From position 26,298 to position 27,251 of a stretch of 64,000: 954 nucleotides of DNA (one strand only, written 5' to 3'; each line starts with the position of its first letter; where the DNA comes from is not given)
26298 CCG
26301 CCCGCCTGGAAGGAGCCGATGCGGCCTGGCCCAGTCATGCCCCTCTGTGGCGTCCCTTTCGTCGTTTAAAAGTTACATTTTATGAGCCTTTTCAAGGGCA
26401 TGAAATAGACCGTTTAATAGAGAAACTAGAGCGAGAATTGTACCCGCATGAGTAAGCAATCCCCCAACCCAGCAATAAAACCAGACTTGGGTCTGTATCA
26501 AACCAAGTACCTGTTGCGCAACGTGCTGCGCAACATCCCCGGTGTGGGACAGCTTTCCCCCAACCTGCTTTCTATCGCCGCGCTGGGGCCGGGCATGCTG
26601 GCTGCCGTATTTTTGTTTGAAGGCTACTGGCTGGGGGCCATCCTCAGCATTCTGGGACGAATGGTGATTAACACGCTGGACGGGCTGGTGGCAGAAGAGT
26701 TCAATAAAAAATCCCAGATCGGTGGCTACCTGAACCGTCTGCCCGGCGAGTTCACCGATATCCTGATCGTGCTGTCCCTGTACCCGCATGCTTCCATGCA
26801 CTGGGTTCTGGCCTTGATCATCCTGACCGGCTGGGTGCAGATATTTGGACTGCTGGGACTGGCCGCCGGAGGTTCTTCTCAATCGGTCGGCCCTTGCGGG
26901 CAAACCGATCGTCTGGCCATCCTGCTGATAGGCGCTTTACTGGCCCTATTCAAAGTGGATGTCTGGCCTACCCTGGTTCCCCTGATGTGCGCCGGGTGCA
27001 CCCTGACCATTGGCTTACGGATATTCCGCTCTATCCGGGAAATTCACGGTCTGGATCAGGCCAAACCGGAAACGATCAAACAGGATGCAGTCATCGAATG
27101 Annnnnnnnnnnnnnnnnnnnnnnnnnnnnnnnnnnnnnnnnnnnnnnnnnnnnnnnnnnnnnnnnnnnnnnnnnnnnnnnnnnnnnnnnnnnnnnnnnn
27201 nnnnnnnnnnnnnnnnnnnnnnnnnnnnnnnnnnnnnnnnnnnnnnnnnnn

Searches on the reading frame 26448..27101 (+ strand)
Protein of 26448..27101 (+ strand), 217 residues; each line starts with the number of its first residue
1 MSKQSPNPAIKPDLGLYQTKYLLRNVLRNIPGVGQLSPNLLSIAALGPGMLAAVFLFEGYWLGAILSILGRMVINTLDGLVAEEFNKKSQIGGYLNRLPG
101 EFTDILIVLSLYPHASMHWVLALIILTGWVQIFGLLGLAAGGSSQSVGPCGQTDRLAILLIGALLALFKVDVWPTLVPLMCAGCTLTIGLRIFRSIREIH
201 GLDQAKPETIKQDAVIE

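Call 8: search_protein_families(library=pfam, proteins=[window:26448-27101:+], max_evalue=0.001)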
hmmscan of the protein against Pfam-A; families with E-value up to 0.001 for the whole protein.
window:26448-27101:+ (217 aa): 1 family
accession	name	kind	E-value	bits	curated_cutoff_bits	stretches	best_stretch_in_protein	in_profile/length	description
PF01066.26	CDP-OH_P_transf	-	8.8e-06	26.6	22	1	37-175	3-138/152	CDP-alcohol phosphatidyltransferase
